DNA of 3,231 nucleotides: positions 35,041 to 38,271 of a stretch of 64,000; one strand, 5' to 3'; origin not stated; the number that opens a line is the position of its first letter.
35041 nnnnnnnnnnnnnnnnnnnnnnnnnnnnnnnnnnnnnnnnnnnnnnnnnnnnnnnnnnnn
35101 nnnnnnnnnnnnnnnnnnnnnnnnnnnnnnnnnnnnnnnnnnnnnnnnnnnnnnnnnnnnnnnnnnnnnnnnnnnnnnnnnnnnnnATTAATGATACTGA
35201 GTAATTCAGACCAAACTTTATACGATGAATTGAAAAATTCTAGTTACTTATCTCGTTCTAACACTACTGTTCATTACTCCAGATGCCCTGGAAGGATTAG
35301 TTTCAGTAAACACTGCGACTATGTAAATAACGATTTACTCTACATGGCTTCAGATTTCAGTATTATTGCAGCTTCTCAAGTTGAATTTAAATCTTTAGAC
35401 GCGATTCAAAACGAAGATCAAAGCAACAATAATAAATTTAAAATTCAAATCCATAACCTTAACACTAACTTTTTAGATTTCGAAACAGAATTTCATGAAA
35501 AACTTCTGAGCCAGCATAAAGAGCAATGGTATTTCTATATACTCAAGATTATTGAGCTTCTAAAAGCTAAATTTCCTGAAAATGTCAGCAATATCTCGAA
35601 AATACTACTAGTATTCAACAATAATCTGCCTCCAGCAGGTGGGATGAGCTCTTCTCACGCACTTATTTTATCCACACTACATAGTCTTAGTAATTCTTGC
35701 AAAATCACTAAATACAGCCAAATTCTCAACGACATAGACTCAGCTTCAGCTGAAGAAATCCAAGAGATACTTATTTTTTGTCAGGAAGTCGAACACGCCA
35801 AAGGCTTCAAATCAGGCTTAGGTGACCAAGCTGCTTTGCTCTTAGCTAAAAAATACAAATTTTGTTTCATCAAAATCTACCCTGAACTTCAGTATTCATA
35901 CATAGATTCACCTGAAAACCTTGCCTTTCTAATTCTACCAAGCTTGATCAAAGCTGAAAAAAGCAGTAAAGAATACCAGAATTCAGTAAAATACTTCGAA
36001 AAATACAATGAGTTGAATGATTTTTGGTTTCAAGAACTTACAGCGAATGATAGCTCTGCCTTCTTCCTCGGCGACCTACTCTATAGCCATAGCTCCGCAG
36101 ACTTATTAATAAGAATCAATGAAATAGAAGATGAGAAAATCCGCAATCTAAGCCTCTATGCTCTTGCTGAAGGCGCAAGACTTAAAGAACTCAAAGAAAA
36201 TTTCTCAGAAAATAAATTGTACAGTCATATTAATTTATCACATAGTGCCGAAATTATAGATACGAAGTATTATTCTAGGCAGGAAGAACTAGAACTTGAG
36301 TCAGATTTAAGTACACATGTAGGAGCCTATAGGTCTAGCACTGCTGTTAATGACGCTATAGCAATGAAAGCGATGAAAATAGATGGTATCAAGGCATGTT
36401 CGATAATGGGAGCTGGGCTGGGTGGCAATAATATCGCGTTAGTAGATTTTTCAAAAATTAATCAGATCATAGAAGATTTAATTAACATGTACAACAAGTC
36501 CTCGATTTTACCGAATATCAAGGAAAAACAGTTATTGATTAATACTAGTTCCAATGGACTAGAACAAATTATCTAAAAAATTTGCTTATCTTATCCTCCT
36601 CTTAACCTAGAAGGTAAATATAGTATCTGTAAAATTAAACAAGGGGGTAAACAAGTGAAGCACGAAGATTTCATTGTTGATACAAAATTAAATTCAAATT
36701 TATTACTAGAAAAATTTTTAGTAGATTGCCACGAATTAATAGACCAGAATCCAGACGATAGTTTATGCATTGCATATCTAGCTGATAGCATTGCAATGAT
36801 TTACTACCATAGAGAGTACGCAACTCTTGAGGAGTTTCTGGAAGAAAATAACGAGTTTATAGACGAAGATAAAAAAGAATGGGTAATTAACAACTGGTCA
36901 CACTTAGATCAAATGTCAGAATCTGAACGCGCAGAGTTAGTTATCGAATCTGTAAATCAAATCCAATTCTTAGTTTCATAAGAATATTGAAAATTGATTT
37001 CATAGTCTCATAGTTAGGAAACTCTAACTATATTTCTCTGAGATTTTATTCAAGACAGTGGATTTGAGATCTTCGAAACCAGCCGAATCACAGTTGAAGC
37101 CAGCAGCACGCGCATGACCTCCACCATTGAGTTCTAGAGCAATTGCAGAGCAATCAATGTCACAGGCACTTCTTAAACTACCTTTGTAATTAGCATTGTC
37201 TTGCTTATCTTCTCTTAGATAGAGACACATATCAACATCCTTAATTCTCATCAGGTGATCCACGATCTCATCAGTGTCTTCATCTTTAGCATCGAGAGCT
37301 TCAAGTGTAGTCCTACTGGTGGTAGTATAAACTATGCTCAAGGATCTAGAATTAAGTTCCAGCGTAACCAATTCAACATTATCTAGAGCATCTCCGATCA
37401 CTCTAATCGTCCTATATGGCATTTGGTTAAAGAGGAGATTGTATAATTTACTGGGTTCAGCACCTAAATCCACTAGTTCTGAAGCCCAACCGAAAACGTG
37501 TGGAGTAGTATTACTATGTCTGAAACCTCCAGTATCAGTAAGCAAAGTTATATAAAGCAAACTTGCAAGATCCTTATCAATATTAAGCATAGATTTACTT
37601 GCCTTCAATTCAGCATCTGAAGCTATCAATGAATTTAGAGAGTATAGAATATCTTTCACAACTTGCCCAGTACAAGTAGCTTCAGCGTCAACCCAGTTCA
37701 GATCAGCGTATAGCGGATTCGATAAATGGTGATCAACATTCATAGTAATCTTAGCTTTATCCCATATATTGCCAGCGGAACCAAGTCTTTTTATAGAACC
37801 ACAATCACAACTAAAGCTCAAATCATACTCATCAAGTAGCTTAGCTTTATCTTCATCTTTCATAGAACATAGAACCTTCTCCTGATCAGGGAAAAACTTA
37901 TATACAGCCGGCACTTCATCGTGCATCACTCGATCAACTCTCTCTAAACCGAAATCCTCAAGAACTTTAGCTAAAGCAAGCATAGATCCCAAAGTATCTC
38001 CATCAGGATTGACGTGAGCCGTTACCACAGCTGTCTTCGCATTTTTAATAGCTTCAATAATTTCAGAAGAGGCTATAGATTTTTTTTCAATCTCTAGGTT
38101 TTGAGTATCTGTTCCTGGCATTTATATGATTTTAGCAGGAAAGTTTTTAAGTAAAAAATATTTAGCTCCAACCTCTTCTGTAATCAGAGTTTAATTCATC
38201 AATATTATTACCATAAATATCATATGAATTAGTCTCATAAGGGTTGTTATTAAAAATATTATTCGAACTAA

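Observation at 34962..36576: Stand-alone 74-aa MshEN-type putative c-di-GMP receptor followed closely by a divergent GHMP sugar-kinase-like protein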

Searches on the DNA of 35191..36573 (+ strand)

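Call 45: search_rna_families(sources=[L007, L009, L014, L017, L021, L066, L068, L069, L070, L071], threshold=gathering)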
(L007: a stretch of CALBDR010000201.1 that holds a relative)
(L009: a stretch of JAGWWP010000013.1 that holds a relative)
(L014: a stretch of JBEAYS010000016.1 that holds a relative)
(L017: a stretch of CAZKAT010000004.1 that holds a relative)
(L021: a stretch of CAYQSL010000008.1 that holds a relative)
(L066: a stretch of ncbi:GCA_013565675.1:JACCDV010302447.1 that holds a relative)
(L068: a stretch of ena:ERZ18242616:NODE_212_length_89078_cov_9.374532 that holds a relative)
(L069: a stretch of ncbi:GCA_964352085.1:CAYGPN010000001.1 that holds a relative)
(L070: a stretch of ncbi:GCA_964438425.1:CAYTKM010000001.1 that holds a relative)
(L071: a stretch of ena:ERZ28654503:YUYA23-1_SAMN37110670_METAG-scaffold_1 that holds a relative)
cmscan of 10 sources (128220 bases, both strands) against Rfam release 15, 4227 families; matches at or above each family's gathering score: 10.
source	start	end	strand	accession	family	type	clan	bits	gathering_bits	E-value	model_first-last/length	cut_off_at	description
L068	16633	16703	+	RF00005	tRNA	Gene; tRNA;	CL00001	65.7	29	9.6e-12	1-71/71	no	tRNA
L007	5310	5405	+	RF00169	Bacteria_small_SRP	Gene;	CL00003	57.8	40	8.7e-10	1-97/97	no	Bacterial small signal recognition particle RNA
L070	5829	5921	+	RF00169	Bacteria_small_SRP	Gene;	CL00003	56.9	40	1.6e-09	1-97/97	no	Bacterial small signal recognition particle RNA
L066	7626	7717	+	RF00169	Bacteria_small_SRP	Gene;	CL00003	50.3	40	1.2e-07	1-97/97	no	Bacterial small signal recognition particle RNA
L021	5547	5641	+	RF00169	Bacteria_small_SRP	Gene;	CL00003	49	40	2.6e-07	1-97/97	no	Bacterial small signal recognition particle RNA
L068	7682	7775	+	RF00169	Bacteria_small_SRP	Gene;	CL00003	48.7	40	3.2e-07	1-97/97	no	Bacterial small signal recognition particle RNA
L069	5886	5977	+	RF00169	Bacteria_small_SRP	Gene;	CL00003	47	40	9.9e-07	1-97/97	no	Bacterial small signal recognition particle RNA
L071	5825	5921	+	RF00169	Bacteria_small_SRP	Gene;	CL00003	43.7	40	8e-06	1-97/97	no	Bacterial small signal recognition particle RNA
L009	5531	5623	+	RF00169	Bacteria_small_SRP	Gene;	CL00003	42.2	40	2.2e-05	1-97/97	no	Bacterial small signal recognition particle RNA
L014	3710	3799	+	RF00169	Bacteria_small_SRP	Gene;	CL00003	42.1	40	2.2e-05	1-97/97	no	Bacterial small signal recognition particle RNA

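Call 55: search_rna_families(sources=[L026, L027, L034, L067, L003, L005, L011, L013, L019, L018], threshold=gathering)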
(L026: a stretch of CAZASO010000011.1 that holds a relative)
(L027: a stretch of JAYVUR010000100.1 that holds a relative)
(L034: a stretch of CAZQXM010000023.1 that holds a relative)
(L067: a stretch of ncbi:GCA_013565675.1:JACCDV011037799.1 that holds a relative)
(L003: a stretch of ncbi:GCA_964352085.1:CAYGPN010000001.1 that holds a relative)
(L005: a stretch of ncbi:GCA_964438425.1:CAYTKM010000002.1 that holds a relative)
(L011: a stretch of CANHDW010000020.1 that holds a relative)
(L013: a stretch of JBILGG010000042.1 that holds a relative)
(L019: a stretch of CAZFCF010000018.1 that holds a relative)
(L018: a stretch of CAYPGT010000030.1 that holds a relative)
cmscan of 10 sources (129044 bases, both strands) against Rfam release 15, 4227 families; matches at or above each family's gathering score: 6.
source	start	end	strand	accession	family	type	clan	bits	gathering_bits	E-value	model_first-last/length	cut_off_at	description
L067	1564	1634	-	RF00005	tRNA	Gene; tRNA;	CL00001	65.9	29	8.7e-12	1-71/71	no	tRNA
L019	78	172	+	RF00169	Bacteria_small_SRP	Gene;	CL00003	48.6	40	3.4e-07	1-97/97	no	Bacterial small signal recognition particle RNA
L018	5464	5557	+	RF00169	Bacteria_small_SRP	Gene;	CL00003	46.5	40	1.3e-06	1-97/97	no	Bacterial small signal recognition particle RNA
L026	5843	5928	+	RF00169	Bacteria_small_SRP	Gene;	CL00003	45.1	40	3.4e-06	1-97/97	no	Bacterial small signal recognition particle RNA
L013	378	467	+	RF00169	Bacteria_small_SRP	Gene;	CL00003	42.5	40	1.8e-05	1-97/97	no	Bacterial small signal recognition particle RNA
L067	7908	7998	+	RF00169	Bacteria_small_SRP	Gene;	CL00003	42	40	2.4e-05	1-97/97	no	Bacterial small signal recognition particle RNA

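Call 78: search_rna_families(sources=[L002, L008, L012, L016, L017, L029, L030, L015, L025, L020], threshold=gathering)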
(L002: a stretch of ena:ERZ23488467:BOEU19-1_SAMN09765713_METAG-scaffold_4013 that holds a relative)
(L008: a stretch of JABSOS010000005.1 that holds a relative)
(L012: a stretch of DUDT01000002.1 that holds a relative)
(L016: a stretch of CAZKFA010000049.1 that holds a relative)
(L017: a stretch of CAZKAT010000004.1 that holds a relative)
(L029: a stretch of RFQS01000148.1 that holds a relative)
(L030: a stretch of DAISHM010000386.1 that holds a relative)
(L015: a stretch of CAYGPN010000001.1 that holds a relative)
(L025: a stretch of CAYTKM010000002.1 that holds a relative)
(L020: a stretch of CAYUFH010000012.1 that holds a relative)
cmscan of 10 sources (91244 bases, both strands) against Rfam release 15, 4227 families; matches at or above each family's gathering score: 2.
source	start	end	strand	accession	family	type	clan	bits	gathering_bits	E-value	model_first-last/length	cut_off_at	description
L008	2034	2129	+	RF00169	Bacteria_small_SRP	Gene;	CL00003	54.5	40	5.5e-09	1-97/97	no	Bacterial small signal recognition particle RNA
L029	4741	4833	+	RF00169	Bacteria_small_SRP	Gene;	CL00003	41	40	3.3e-05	1-97/97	no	Bacterial small signal recognition particle RNA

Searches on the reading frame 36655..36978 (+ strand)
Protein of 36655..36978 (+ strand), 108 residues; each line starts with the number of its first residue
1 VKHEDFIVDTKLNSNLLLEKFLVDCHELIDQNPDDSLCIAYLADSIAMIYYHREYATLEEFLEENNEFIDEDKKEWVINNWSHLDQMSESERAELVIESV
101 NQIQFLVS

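Call 3: search_protein_families(library=pfam, proteins=[window:36655-36978:+], max_evalue=1)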
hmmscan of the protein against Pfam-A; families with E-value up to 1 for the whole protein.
window:36655-36978:+ (108 aa): 3 families
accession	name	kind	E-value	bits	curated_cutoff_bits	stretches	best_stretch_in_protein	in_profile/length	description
PF17601.7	DUF5497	-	0.0052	17.5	27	1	48-96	27-76/89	Family of unknown function (DUF5497)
PF01010.25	Proton_antipo_C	-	0.072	13.1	26.8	1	22-83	149-215/243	NADH-dehyrogenase subunit F, TMs, (complex I) C-terminus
PF23768.1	DUF7167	-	0.26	11.8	24.4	0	84-103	27-46/60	Domain of unknown function (DUF7167)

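Call 4: search_protein_families(library=ncbifam, proteins=[window:36655-36978:+], max_evalue=1)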
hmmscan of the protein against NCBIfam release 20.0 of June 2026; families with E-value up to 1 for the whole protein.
window:36655-36978:+ (108 aa): 0 families

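Call 40: find_homologous_proteins(query=window:36655-36978:+)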
Query window:36655-36978:+ (108 aa): 6 proteins with E <= 0.001 among 8 candidates.
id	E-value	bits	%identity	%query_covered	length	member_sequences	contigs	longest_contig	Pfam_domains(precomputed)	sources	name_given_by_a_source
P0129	1.2e-63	230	100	100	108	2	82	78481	-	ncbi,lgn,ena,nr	ncbi:MAG: hypothetical protein MK033_01125 [Candidatus Caenarcaniphilales bacterium]|nr:hypothetical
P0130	3.1e-60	219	94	100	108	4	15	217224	-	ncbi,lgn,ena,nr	ncbi:MAG: hypothetical protein HRT47_03850 [Candidatus Caenarcaniphilales bacterium]|nr:hypothetical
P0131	1.8e-56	207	88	100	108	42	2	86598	-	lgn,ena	-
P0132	1.2e-46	175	73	100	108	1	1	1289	-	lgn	-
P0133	3.5e-44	167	69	100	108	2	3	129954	-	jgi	jgi:hypothetical protein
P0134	4.7e-15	74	83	39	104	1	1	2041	-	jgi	jgi:transcription elongation factor Elf1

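Call 69: search_protein_families(library=padloc, proteins=[window:36655-36978:+], max_evalue=0.01)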
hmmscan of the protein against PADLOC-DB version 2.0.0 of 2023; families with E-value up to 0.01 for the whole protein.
window:36655-36978:+ (108 aa): 0 families

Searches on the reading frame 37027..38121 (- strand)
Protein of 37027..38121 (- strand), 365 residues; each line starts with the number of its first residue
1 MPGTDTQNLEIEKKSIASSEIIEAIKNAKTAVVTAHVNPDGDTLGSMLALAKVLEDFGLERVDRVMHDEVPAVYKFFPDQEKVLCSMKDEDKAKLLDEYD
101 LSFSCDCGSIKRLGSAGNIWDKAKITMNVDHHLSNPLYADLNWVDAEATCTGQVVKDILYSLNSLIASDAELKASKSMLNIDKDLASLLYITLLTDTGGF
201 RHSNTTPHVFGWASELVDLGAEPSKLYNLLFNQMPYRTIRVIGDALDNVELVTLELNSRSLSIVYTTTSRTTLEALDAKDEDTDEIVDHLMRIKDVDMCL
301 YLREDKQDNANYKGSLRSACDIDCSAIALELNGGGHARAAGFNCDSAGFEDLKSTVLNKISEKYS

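Call 69: search_protein_families(library=padloc, proteins=[window:37027-38121:-], max_evalue=0.01)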
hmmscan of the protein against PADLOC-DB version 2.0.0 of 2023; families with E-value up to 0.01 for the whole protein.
window:37027-38121:- (365 aa): 0 families

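Call 91: search_protein_families(library=ncbifam, proteins=[window:37027-38121:-], max_evalue=0.001)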
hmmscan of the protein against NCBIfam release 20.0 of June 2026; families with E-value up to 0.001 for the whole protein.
window:37027-38121:- (365 aa): 5 families
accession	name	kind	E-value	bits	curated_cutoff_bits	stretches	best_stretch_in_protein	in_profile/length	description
NF053633.1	OlncasPapPhNrnA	equivalog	1.3e-20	73.6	350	1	18-346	6-300/317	bifunctional oligoribonuclease/PAP phosphatase NrnA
NF011110.0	PRK14538.1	equivalog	3.9e-06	25.3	707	1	16-345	355-663/838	putative bifunctional signaling protein/50S ribosomal protein L9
TIGR00644.1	recJ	equivalog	2e-05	23.1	396.9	1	307-363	364-425/546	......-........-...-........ exonuclease RecJ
NF041569.1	A-tRNAntase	equivalog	3.2e-05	22.4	1440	1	32-341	3-282/880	A-adding tRNA nucleotidyltransferase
NF003877.0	PRK05427.1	equivalog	7.3e-05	22.3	283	1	30-210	3-162/308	manganese-dependent inorganic pyrophosphatase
